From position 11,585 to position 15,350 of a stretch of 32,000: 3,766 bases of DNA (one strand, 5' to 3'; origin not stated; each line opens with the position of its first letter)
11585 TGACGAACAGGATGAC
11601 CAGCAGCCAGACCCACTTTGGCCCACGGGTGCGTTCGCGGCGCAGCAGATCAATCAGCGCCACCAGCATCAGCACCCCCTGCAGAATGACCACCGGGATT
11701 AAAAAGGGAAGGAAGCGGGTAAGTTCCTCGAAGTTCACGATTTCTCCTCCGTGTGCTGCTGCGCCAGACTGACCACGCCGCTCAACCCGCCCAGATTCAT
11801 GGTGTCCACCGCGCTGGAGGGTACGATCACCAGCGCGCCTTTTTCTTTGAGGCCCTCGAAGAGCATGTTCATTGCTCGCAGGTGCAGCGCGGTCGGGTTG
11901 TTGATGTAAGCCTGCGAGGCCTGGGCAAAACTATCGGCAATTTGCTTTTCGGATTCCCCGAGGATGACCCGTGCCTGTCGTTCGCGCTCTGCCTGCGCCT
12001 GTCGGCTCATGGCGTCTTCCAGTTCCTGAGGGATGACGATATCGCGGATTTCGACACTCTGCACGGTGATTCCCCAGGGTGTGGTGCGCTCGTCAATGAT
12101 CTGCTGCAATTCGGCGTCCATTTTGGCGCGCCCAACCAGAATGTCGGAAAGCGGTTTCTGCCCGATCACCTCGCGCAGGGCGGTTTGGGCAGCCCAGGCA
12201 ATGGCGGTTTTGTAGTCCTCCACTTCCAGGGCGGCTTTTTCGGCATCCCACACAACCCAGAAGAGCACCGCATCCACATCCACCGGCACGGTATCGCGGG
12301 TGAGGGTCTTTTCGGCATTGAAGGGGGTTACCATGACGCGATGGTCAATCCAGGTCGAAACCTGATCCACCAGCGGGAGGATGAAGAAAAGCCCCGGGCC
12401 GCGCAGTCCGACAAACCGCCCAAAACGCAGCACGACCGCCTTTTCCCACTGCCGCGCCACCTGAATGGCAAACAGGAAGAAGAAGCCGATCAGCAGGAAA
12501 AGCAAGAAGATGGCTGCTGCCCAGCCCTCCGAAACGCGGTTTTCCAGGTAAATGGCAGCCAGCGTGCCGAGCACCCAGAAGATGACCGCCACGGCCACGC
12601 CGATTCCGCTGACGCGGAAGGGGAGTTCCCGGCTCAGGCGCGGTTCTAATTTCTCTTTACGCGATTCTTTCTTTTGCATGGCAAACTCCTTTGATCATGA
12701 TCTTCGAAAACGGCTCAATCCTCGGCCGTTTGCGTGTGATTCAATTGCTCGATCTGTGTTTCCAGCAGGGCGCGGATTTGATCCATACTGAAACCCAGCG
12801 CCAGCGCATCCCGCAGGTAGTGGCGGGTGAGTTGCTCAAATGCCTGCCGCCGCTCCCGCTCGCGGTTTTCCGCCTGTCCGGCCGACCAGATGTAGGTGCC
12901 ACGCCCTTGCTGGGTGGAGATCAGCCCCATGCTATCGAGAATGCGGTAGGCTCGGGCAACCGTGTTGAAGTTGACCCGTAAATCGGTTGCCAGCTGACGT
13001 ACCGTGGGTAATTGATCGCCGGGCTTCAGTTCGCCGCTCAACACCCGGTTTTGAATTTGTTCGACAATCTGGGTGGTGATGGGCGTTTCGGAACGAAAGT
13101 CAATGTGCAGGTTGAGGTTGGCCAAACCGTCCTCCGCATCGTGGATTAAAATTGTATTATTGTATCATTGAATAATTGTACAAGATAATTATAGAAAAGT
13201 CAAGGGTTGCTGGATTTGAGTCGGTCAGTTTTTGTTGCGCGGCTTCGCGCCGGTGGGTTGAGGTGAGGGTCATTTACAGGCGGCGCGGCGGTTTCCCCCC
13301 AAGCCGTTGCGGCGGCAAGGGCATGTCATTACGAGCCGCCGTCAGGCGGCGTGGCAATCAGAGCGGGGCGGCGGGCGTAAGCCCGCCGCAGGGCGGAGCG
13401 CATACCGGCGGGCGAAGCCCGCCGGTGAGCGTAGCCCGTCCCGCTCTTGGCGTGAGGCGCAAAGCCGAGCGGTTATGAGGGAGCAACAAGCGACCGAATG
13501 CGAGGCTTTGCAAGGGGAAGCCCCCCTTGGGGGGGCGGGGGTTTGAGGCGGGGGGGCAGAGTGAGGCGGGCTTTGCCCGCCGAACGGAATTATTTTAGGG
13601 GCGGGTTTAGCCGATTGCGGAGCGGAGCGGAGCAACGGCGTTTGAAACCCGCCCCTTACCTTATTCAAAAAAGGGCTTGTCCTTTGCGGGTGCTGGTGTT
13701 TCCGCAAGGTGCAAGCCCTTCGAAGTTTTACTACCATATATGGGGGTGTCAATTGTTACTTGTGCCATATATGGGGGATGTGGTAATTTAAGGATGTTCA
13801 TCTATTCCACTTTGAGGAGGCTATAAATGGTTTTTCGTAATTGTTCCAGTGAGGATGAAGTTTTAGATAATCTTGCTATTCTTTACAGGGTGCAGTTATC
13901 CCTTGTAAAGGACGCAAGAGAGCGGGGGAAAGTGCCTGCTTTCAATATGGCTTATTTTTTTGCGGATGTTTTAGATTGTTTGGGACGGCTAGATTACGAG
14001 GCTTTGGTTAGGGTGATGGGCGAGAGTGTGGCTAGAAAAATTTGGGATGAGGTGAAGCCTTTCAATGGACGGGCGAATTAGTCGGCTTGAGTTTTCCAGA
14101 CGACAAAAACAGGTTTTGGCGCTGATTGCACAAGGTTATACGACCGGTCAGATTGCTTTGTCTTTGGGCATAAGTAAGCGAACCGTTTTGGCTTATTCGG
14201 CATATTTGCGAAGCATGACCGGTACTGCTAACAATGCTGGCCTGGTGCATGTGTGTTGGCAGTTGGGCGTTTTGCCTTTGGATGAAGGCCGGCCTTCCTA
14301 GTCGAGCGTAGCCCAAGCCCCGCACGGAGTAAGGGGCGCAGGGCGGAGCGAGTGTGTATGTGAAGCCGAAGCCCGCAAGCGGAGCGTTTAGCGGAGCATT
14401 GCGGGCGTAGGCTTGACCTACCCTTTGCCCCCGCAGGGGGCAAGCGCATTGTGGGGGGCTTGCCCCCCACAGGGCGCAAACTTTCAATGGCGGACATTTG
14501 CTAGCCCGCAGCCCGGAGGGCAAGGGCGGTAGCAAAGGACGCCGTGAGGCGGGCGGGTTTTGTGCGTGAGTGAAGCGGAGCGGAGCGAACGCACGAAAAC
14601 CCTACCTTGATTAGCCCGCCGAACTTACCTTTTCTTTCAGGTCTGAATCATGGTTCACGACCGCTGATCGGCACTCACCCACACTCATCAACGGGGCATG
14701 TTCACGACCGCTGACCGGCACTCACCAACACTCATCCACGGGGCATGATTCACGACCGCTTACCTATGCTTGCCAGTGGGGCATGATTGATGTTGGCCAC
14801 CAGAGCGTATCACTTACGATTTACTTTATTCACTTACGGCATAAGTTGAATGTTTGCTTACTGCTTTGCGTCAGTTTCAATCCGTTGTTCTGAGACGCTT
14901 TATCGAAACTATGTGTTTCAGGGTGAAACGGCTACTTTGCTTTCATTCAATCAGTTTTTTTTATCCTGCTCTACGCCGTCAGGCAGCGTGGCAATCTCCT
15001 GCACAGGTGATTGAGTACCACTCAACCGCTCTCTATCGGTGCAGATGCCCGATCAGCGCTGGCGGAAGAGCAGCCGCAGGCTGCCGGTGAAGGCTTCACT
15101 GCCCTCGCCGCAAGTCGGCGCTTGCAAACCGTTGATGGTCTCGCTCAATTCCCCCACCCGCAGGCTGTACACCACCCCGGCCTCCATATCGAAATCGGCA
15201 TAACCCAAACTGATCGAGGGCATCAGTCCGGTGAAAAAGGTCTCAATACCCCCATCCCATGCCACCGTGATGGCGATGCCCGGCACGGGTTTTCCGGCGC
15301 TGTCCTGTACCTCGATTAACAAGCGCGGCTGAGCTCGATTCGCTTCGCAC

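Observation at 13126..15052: Gene-poor 1.9-kb island: a low-GC two-gene cassette embedded in GC-rich hairpin arrays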

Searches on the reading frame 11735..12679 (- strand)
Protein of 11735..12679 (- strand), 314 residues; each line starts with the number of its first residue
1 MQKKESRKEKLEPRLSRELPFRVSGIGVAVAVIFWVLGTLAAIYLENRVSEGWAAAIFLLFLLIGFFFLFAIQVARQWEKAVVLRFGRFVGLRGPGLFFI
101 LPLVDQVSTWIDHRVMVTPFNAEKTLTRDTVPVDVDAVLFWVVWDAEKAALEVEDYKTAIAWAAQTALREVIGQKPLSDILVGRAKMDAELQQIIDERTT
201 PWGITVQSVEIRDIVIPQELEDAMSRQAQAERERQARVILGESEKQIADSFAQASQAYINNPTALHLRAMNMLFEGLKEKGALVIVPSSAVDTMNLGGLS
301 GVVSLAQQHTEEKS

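Call 8: search_protein_families(library=pfam, proteins=[window:11735-12679:-], max_evalue=0.1)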
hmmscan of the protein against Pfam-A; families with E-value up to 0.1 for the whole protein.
window:11735-12679:- (314 aa): 4 families
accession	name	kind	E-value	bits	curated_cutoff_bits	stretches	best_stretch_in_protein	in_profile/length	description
PF01145.31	Band_7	-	1.6e-38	133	23.6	1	74-244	2-175/176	SPFH domain / Band 7 family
PF13421.11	Band_7_1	-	0.00017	21.7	24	1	163-229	140-208/211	SPFH domain-Band 7 family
PF20990.2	DUF2207_C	-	0.073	13.2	33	0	21-80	138-194/247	Predicted membrane protein (DUF2207) C-terminal domain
PF05974.18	DUF892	-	0.082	13.4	23.7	0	150-199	107-154/159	Domain of unknown function (DUF892)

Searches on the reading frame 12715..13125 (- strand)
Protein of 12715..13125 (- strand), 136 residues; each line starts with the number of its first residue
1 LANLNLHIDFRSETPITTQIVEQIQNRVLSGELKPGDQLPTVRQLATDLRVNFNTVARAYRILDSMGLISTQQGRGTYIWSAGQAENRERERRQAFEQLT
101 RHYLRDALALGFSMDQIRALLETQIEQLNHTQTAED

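Call 8: search_protein_families(library=pfam, proteins=[window:12715-13125:-], max_evalue=0.1)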
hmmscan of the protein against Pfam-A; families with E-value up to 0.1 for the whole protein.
window:12715-13125:- (136 aa): 6 families
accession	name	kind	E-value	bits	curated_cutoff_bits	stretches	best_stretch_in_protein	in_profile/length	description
PF00392.27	GntR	-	5.5e-18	64.8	27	1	18-79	3-64/64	Bacterial regulatory proteins, gntR family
PF11198.13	DUF2857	-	0.0034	17.5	36.8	1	94-132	7-45/174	Protein of unknown function (DUF2857)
PF02082.26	Rrf2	-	0.009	16.6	30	1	33-77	17-62/132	Iron-dependent Transcriptional regulator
PF13730.12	HTH_36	-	0.012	15.8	25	1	36-69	22-55/55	Helix-turn-helix domain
PF14502.12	HTH_41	-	0.014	15.3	25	1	34-79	1-48/48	Helix-turn-helix domain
PF23929.1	DUF7267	-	0.089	13.7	27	0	82-115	24-52/64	Family of unknown function (DUF7267)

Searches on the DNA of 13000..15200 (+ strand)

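Call 9: search_rna_families(source=window, start=13000, end=15200, threshold=evalue, max_evalue=10)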
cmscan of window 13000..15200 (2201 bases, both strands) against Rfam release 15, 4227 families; matches with E-value up to 10: 8.
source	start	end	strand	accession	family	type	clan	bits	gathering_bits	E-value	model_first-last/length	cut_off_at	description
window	13915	13949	+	RF00617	cHP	Cis-reg;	CL00129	24.2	40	0.056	14-45/45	no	Flavivirus capsid hairpin cHP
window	13332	13390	+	RF01686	Acido-1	Gene; sRNA;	-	19.3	50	0.98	1-64/64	no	Acido-1 RNA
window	14429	14474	-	RF04159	MIR1437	Gene; miRNA;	-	18.8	168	4.3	1-192/192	no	MIR1437 microRNA precursor family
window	14444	14477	+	RF04159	MIR1437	Gene; miRNA;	-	18.8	168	4.4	1-192/192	no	MIR1437 microRNA precursor family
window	14939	15003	-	RF00274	SNORD57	Gene; snRNA; snoRNA; CD-box;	CL00058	18.5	47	1.8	1-72/72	no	Small nucleolar RNA SNORD57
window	14860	15122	+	RF01951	SOX2OT_exon1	Gene; lncRNA;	-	15.5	65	1.7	1-230/230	no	SOX2 overlapping transcript exon 1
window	13517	13568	+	RF01762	whalefall-1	Gene; sRNA;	-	13.5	37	5.9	1-56/56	no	Whalefall-1 RNA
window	14452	14468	-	RF03092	Ocean-VII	Gene; sRNA;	-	11.2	53.5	8.1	19-38/41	no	Ocean-VII RNA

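Call 21: search_dna_similar(query=window:13210-15052:+, collection=plasmids, mode=distant, max_evalue=0.001)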
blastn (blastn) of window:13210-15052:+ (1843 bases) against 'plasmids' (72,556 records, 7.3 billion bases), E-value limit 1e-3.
No match.

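Call 22: search_dna_similar(query=window:13210-15052:+, collection=phages, mode=distant, max_evalue=0.001)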
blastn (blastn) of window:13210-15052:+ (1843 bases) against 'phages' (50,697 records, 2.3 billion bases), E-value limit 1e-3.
No match.
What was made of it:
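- There is no match to any plasmid or phage record (calls 21, 22).
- Tried and rejected: Public collections. blastn 'distant' of the whole region against plasmids and phages gave no match (calls 21, 22).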

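Call 95: search_rna_families(sources=[L020, L019, L022, L023, L007], threshold=evalue, max_evalue=1)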
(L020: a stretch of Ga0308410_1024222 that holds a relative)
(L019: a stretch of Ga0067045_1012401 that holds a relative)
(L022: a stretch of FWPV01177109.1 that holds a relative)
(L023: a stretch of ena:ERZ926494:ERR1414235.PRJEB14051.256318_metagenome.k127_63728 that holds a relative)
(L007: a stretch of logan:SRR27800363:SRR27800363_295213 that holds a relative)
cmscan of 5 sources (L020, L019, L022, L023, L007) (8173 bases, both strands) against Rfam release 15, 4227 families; matches with E-value up to 1: 2.
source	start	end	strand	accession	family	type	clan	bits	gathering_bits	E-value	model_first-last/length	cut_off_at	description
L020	2150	2232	-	RF00115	McaS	Gene; sRNA;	CL00106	34.5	42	0.0032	1-96/96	no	McaS/IsrA RNA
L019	481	606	-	RF02832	Scr5676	Gene; sRNA;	-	22.3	56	0.64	1-130/130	no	Streptomyces RNA 5676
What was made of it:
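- On Any described RNA family (Rfam 15): Nothing for the arrays in five related loci (call 95).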
